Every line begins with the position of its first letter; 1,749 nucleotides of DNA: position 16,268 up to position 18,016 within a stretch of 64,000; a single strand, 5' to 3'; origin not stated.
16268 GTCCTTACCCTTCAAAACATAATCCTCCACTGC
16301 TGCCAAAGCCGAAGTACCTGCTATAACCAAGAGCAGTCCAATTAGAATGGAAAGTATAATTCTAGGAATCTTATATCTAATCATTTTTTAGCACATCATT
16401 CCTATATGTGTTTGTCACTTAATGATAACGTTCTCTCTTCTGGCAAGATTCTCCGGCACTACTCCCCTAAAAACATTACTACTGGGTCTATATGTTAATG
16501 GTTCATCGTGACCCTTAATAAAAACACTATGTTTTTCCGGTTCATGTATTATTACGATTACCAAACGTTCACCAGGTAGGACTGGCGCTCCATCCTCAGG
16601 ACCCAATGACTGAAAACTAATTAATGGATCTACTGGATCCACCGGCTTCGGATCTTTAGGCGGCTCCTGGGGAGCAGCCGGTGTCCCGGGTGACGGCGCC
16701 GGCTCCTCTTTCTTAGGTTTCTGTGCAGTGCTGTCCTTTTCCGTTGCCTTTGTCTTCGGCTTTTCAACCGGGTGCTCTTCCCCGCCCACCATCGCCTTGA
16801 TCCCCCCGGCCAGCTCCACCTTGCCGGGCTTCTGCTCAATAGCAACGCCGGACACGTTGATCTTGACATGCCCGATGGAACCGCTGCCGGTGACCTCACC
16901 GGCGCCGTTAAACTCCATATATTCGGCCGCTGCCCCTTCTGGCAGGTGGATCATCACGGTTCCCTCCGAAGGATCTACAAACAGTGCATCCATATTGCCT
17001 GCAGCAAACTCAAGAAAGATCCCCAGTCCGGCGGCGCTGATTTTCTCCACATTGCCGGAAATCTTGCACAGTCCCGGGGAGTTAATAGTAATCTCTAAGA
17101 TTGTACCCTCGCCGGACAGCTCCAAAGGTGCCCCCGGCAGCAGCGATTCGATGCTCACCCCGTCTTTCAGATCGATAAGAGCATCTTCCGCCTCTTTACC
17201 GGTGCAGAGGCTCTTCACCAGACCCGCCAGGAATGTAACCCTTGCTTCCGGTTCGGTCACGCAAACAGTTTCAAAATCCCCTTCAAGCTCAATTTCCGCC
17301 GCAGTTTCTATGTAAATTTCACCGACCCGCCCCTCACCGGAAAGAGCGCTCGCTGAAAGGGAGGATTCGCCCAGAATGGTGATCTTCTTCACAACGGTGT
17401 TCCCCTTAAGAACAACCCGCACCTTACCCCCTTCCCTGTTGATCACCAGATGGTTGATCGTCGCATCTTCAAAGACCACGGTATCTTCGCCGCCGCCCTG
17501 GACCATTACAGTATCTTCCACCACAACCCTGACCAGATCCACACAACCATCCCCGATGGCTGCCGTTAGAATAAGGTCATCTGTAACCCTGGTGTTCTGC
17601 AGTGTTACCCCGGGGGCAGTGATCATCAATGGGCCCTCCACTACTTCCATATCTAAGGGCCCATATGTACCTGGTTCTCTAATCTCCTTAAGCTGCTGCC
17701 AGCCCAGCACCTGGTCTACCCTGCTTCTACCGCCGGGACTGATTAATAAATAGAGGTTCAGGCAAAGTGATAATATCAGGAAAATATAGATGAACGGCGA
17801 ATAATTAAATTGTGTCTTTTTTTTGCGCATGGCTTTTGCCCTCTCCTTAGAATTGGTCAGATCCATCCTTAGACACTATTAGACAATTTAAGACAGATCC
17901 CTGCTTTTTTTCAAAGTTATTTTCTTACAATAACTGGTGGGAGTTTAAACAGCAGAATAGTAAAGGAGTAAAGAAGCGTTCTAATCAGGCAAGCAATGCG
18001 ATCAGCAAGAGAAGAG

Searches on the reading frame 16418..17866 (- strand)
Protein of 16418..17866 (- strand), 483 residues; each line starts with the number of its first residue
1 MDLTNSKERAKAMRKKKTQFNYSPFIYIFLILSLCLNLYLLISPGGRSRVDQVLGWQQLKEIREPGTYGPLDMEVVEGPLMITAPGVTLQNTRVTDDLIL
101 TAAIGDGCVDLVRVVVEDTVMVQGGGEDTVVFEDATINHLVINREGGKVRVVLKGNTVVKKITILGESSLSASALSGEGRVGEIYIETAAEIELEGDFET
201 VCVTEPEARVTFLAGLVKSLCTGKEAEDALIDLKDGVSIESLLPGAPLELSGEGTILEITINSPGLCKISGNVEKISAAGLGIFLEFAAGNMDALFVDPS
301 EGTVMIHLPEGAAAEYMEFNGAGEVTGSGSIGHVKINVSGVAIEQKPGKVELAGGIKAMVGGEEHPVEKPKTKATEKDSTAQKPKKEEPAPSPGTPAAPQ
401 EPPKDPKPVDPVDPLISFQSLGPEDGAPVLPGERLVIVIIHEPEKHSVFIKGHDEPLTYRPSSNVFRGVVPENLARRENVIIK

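Call 4: search_protein_families(library=pfam, proteins=[window:16418-17866:-], max_evalue=1)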
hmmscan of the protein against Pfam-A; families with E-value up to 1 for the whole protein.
window:16418-17866:- (483 aa): 1 family
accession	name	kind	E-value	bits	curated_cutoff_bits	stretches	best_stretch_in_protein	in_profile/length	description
PF19219.5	CoV_NSP15_N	-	0.058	14.1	27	1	111-137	22-48/61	Coronavirus replicase NSP15, N-terminal oligomerisation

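Call 10: find_homologous_proteins(query=window:16418-17830:-)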
Query window:16418-17830:- (471 aa): 26 proteins with E <= 0.001 among 8000 candidates.
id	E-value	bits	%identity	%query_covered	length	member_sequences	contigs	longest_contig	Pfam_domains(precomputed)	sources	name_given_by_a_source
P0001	0.0e+0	1033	100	100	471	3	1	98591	-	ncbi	-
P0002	5.8e-194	663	68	99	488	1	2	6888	-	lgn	-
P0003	9.3e-163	561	57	100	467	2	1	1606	-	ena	-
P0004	1.7e-154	533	58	100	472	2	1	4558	-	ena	-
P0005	3.3e-152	526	68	79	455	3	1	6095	-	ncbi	-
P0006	2.9e-150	519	57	99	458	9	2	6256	-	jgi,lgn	jgi:hypothetical protein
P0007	8.3e-145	501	65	78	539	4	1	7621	-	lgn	-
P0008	1.3e-131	458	61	82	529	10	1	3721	-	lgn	-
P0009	3.6e-124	433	62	75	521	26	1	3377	-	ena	-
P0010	4.5e-123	430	56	87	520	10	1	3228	-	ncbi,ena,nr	ncbi:MAG TPA: hypothetical protein PKY23_10440 [Bacillota bacterium]|nr:hypothetical protein [Bacill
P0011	1.3e-121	425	59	80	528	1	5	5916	-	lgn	-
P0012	1.7e-121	425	57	82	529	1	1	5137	-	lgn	-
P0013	2.5e-119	417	58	76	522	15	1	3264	-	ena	-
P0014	3.4e-109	384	47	90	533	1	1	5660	PF02368.25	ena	-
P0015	7.9e-109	383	54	76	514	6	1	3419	-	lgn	-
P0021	1.5e-94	336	42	94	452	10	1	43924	-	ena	-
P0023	1.0e-88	317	45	86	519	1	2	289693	PF02368.25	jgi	jgi:hypothetical protein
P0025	1.0e-41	162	58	34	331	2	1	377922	-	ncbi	ncbi:MAG: hypothetical protein ACOX33_01825 [Dethiobacteria bacterium]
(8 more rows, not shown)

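Call 17: find_encoding_contigs(protein=P0023, flank=6000, max_places=3)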
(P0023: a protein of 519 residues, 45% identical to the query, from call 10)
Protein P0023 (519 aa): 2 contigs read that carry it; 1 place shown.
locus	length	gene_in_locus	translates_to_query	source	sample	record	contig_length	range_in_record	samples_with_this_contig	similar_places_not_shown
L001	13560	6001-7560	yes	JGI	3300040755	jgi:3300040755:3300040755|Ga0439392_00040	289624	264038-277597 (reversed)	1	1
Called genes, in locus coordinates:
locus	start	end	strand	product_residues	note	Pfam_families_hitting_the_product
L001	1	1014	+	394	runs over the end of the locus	PF01676:Metalloenzyme, PF10143:PhosphMutase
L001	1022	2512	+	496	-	PF14821:Thr_synth_N, PF00291:PALP, PF24857:THR4_C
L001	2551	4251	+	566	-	PF01432:Peptidase_M3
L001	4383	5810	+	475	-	PF00270:DEAD, PF04851:ResIII (weak), PF00271:Helicase_C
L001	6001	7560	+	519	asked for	PF02368:Big_2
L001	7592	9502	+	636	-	PF01832:Glucosaminidase (weak)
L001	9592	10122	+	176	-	PF00160:Pro_isomerase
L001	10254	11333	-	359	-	PF07992:Pyr_redox_2 (faint)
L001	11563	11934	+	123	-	PF01314:AFOR_C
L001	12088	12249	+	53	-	-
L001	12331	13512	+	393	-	PF00266:Aminotran_5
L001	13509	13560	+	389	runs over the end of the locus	PF22025:ThiI_fer, PF02926:THUMP, PF02568:ThiI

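Call 19: find_encoding_contigs(protein=P0021, flank=6000, max_places=3)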
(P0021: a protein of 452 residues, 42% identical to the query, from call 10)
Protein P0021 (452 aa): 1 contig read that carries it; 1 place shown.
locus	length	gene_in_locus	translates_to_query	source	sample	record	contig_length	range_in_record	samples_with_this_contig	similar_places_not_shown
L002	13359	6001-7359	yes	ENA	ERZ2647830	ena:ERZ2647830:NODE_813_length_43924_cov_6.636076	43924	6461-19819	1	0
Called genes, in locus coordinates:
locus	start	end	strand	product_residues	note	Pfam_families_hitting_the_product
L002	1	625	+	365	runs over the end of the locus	PF03816:LytR_cpsA_psr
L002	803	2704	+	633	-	PF13727:CoA_binding_3, PF00106:adh_short (weak), PF01073:3Beta_HSD (weak), PF01370:Epimerase, PF02719:Polysacc_synt_2, PF04321:RmlD_sub_bind, PF07993:NAD_binding_4 (faint), PF16363:GDP_Man_Dehyd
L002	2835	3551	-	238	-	-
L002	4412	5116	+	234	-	PF00215:OMPdecase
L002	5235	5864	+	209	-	-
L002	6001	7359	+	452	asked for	-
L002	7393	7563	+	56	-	-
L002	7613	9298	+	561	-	PF01832:Glucosaminidase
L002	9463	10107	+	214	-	PF00300:His_Phos_1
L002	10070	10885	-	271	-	PF04018:VCA0040-like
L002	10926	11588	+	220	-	PF00149:Metallophos (weak), PF12850:Metallophos_2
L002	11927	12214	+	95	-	PF00166:Cpn10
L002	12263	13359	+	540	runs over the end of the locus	PF00118:Cpn60_TCP1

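Call 20: find_encoding_contigs(protein=P0025, flank=6000, max_places=3)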
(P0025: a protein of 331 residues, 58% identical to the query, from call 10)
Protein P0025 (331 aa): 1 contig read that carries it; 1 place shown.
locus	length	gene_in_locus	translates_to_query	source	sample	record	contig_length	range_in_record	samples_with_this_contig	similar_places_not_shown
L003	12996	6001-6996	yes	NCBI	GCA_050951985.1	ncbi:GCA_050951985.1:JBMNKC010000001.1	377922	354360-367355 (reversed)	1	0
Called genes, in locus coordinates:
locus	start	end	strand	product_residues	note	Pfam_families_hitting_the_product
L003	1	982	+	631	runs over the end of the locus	PF13727:CoA_binding_3, PF00106:adh_short (faint), PF01073:3Beta_HSD (weak), PF01370:Epimerase, PF02719:Polysacc_synt_2, PF04321:RmlD_sub_bind, PF08659:KR (weak), PF16363:GDP_Man_Dehyd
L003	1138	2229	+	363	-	PF03816:LytR_cpsA_psr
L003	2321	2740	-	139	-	PF00011:HSP20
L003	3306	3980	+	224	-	-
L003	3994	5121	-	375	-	PF02350:Epimerase_2, PF13579:Glyco_trans_4_4 (weak)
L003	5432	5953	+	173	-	-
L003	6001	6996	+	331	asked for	-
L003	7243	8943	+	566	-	PF01832:Glucosaminidase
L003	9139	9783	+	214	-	PF00300:His_Phos_1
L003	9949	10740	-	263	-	PF04018:VCA0040-like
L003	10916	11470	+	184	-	PF00149:Metallophos (weak), PF12850:Metallophos_2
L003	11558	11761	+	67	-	-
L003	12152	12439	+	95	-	PF00166:Cpn10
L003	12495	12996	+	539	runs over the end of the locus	PF00118:Cpn60_TCP1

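Call 23: predict_structure(alignment_id=A2)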
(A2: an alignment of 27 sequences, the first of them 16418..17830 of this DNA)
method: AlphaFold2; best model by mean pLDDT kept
length: 471 residues; sequences in the alignment: 27
mean_pLDDT: 83.0   pTM: 0.63
mean pLDDT of the five models: 83.0, 82.0, 81.5, 81.3, 81.3
residues with pLDDT >= 90: 290; 70-90: 90; 50-70: 26; < 50: 65
segments of 3 or more residues with pLDDT < 50: 1-8, 31-42, 357-372, 374-402
pLDDT, mean of each block of 10 residues (from residue 1): 48 79 77 39 62 90 91 94 95 93 96 87 97 90 97 96 93 96 96 96 96 93 96 93 94 93 94 93 93 94 96 94 93 92 83 55 34 42 37 32 67 73 90 90 90 91 91 87
secondary structure, 60 per line:
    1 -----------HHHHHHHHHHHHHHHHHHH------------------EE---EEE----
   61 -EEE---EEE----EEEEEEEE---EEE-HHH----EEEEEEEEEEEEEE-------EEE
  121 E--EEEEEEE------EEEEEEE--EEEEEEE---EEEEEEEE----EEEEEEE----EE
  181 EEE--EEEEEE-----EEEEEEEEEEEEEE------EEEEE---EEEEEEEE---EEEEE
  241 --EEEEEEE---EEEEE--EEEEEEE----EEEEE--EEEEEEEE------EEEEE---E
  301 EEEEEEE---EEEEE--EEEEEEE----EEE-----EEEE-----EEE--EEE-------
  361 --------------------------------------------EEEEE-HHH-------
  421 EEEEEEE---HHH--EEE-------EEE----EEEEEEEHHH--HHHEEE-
elements in order: H12-30 E54-56 E62-64 E68-70 E75-82 E86-88 E97-110 E118-121 E124-130 E137-143 E146-152 E156-163 E168-174 E179-183 E186-191 E197-210 E217-221 E225-232 E236-240 E243-249 E253-257 E260-266 E271-275 E278-285 E292-296 E300-307 E311-315 E318-324 E329-331 E337-340 E346-348 E351-353 E405-409 E421-427 E436-438 E446-448 E453-459 E468-470

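Call 29: search_protein_representatives(alignment_id=A2)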
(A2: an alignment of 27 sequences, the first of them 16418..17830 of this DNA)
Query: 27 sequences, 522 profile positions. Proteins with E-value up to 0.001 (for the whole library): 8459; up to 1e-10: 3917; up to 1e-30: 964. The best 150 are listed.
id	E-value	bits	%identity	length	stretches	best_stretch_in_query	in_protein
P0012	2.3e-243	825.2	-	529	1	1-522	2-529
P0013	4.4e-243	824.2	-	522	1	3-521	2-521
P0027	3.1e-190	649.9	-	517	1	9-522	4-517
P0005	3.1e-177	607.0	-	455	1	1-408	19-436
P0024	3.3e-174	597.0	-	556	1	1-520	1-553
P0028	2.7e-168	577.5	-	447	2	1-369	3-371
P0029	3.0e-168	577.3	-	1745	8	373-522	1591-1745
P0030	5.2e-139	480.8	-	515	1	10-521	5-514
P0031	3.0e-138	478.3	-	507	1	12-519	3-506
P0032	1.7e-136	472.5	-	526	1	12-519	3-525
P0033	1.3e-129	449.8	-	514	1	14-521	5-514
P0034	6.9e-128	444.1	-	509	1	18-519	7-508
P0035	1.4e-113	396.9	-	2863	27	368-455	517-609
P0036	9.1e-112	390.9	-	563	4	16-231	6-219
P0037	4.4e-100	352.4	-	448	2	15-373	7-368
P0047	5.5e-83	296.0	-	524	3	51-253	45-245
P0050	1.6e-79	284.6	-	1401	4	51-236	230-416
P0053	9.3e-73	262.2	-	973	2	52-235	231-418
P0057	4.6e-72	259.9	-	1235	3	51-265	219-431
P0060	3.7e-71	256.9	-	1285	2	49-250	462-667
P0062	8.9e-71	255.7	-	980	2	50-230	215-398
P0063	6.0e-70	253.0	-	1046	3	53-235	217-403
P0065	1.2e-68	248.6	-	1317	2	51-245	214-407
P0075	2.0e-64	234.7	-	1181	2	52-236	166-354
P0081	1.8e-62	228.3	-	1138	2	51-234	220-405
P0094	4.4e-60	220.4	-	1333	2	51-235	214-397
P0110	1.8e-56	208.5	-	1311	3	63-255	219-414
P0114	2.2e-55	204.9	-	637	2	52-209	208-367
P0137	9.3e-53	196.2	-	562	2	52-236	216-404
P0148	1.3e-51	192.5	-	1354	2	52-255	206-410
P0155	1.8e-50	188.7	-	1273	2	53-251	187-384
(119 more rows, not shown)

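Call 30: search_protein_families(library=pfam, proteins=[P0053, P0062, P0063, P0065, P0075, P0081, P0114, P0137, P0047, P0036], max_evalue=0.001)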
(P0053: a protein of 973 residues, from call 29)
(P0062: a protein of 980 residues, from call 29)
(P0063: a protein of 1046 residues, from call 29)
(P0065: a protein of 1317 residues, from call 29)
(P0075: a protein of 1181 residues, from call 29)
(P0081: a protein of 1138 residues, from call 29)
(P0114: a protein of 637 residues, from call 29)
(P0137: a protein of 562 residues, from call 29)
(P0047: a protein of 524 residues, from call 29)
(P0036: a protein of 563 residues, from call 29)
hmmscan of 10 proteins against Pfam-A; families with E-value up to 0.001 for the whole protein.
P0053 (973 aa): 1 family
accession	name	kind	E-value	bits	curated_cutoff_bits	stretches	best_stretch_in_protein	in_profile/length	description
PF00395.25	SLH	-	2.5e-51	171.8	20.8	3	103-146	1-44/44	S-layer homology domain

P0062 (980 aa): 7 families
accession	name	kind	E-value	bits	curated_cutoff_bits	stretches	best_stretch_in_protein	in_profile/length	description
PF00395.25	SLH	-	1.5e-45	153.3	20.8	3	98-140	2-44/44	S-layer homology domain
PF13620.12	CarboxypepD_reg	-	1.9e-13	51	32.3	1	894-976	2-81/82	Carboxypeptidase regulatory-like domain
PF18449.8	Endotoxin_C2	-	5.9e-07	30.4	30.7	1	716-777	4-61/63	Pesticidal crystal protein Cry1Aa, domain IV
PF02368.24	Big_2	-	0.00013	22.3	22.8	1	477-538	11-70/79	Bacterial Ig-like domain (group 2)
PF13715.12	CarbopepD_reg_2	-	0.00029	21.3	32.2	1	894-977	1-77/88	CarboxypepD_reg-like domain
PF14054.11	DUF4249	-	0.00029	20.9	28.5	0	905-953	45-96/269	Domain of unknown function (DUF4249)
PF09430.16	EMC7_beta-sandw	-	0.00098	19.8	26.6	0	912-953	8-50/122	ER membrane protein complex subunit 7, beta-sandwich domain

P0063 (1046 aa): 5 families
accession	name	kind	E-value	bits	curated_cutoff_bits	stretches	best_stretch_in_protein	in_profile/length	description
PF00395.25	SLH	-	2e-24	85.7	20.8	3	50-76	17-43/44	S-layer homology domain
PF18998.6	Flg_new_2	-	3.4e-17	62.6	23.6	1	748-819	2-71/73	Divergent InlB B-repeat domain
PF02368.24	Big_2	-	1.5e-14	54.1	22.8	2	837-902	12-77/79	Bacterial Ig-like domain (group 2)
PF07554.19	FIVAR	-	7.4e-11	43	29.2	1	920-982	2-71/71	FIVAR domain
PF13629.12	T2SS-T3SS_pil_N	-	0.00042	20.4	23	0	518-556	21-60/72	Pilus formation protein N terminal region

P0065 (1317 aa): 4 families
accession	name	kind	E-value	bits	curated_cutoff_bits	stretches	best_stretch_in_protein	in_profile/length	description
PF00395.25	SLH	-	3.1e-35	120.3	20.8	3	38-78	2-43/44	S-layer homology domain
PF07581.17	Glug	-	1.2e-31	107.3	20.5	3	1216-1242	1-28/28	The GLUG motif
PF18998.6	Flg_new_2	-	7.5e-17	61.5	23.6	1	956-1027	4-71/73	Divergent InlB B-repeat domain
PF05342.19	Peptidase_M26_N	-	0.00012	21.8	27.7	0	1082-1155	181-250/250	M26 IgA1-specific Metallo-endopeptidase N-terminal region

P0075 (1181 aa): 3 families
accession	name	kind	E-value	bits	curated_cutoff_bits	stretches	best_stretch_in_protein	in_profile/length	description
PF00395.25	SLH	-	4.2e-09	36.7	20.8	1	107-148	3-43/44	S-layer homology domain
PF20585.4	Pectate_lyase_5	-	3.9e-06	27.5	24.3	1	627-687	3-76/126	Putative pectate lyase-like adhesive domain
PF02368.24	Big_2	-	0.00055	20.3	22.8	1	441-489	22-70/79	Bacterial Ig-like domain (group 2)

P0081 (1138 aa): 3 families
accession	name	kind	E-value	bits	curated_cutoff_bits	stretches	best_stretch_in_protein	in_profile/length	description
PF00395.25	SLH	-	6.6e-35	119.3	20.8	3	97-141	2-44/44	S-layer homology domain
PF02368.24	Big_2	-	7.6e-14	51.9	22.8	1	481-549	2-70/79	Bacterial Ig-like domain (group 2)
PF21764.3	Invasin_D4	-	8.2e-06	26.7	27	1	500-548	25-72/88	Invasin, domain 4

P0114 (637 aa): 1 family
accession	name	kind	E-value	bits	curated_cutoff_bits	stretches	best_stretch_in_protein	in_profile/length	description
PF00395.25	SLH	-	2.1e-32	111.3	20.8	3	33-71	4-43/44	S-layer homology domain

P0137 (562 aa): 1 family
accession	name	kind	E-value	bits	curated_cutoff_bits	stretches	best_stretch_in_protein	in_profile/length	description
PF00395.25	SLH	-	1e-21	77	20.8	2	35-76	1-43/44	S-layer homology domain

P0047 (524 aa): 1 family
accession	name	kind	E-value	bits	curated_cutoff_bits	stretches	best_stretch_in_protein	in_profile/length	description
PF02368.24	Big_2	-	3.4e-10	40.2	22.8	2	370-431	11-72/79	Bacterial Ig-like domain (group 2)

P0036 (563 aa): 3 families
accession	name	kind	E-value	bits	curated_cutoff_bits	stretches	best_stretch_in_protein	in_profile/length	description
PF02368.24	Big_2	-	3.1e-21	75.6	22.8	3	299-361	10-71/79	Bacterial Ig-like domain (group 2)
PF13629.12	T2SS-T3SS_pil_N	-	5.3e-06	26.5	23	0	388-448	4-61/72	Pilus formation protein N terminal region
PF16781.10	DUF5068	-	0.00038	20.7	26.9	0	422-472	6-58/187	Domain of unknown function (DUF5068)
